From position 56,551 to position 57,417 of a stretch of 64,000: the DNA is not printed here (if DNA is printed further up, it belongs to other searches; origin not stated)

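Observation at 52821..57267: Membrane gene cluster with orphan receiver domain, tandem paralogous 5-TM proteins and a repeat-bearing acidic membrane protein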

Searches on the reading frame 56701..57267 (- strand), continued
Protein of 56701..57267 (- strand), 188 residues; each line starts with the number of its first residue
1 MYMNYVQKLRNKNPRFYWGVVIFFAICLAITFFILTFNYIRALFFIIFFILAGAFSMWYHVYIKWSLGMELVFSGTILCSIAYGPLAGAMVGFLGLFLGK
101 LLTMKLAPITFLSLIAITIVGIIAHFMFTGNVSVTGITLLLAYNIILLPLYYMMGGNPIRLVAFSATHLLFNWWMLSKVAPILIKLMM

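Call 58: list_cluster_members(proteins=[P0005, P0007, P0008, P0010, P0011, P0012, P0020, P0031, P0040, P0060])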
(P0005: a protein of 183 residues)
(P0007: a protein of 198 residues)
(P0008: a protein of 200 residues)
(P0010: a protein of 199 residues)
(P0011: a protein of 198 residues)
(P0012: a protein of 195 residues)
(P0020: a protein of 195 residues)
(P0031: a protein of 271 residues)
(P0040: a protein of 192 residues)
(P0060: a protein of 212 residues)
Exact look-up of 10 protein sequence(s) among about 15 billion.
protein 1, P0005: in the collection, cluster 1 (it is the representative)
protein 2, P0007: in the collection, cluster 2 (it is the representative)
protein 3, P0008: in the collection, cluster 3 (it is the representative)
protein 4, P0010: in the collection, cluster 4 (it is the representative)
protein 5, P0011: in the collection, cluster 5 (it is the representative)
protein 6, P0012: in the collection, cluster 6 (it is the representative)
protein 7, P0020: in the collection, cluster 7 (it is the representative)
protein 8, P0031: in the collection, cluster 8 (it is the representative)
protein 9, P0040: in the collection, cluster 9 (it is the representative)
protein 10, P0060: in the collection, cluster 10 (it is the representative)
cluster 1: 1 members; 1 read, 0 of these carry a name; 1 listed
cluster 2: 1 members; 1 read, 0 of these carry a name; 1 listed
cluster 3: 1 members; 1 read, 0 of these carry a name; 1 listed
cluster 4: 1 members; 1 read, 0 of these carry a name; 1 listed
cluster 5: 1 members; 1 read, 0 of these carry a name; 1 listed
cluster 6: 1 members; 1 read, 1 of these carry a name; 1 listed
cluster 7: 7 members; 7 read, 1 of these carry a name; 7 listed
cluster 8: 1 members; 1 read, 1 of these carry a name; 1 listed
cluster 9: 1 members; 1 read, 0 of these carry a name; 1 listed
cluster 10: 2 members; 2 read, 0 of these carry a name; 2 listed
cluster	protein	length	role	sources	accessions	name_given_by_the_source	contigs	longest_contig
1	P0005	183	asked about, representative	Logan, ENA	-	-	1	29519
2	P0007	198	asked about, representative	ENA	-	-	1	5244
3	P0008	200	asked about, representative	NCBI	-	-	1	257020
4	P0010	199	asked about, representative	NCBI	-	-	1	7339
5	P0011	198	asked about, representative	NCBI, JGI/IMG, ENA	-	-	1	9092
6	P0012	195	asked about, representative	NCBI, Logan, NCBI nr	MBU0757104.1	MAG: hypothetical protein KKF44_03485 [Nanoarchaeota archaeon] | hypothetical protein [Nanoarchaeota archaeon]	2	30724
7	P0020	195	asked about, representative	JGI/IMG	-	-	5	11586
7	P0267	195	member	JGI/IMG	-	hypothetical protein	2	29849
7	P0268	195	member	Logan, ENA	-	-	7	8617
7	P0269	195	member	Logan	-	-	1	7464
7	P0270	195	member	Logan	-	-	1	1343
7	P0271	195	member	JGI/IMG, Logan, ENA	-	-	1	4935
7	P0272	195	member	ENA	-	-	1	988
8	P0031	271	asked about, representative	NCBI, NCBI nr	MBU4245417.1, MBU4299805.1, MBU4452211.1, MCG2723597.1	MAG: hypothetical protein ABIF85_05730 [Nanoarchaeota archaeon] | hypothetical protein [Nanoarchaeota archaeon]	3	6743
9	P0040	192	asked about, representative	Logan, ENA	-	-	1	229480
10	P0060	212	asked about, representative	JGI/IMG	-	-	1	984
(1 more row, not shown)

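Call 64: search_protein_families(library=padloc, proteins=[window:56701-57267:-], max_evalue=0.01)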
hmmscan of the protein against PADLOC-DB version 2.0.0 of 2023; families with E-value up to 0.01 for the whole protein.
window:56701-57267:- (188 aa): 0 families

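Call 65: find_encoding_contigs(protein=P0008, flank=8000, max_places=1)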
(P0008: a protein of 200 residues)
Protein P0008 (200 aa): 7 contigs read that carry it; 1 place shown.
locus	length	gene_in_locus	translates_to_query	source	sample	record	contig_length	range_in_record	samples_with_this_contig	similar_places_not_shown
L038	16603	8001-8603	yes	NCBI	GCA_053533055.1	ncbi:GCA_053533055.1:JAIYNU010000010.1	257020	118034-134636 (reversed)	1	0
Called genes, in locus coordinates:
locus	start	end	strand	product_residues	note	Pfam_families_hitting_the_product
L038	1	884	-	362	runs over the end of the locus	-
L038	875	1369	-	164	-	-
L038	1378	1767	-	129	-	-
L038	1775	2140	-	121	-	-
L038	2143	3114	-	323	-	-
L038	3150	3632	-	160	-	-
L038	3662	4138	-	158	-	-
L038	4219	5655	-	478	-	PF00587:tRNA-synt_2b, PF03129:HGTP_anticodon, PF09180:ProRS-C_1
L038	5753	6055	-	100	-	-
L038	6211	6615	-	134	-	PF01894:YjbQ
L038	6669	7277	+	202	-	-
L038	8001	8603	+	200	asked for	-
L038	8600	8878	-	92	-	PF01918:Alba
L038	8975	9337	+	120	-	PF01981:PTH2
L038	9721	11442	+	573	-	PF01558:POR, PF01855:POR_N, PF02780:Transketolase_C (weak), PF17147:PFOR_II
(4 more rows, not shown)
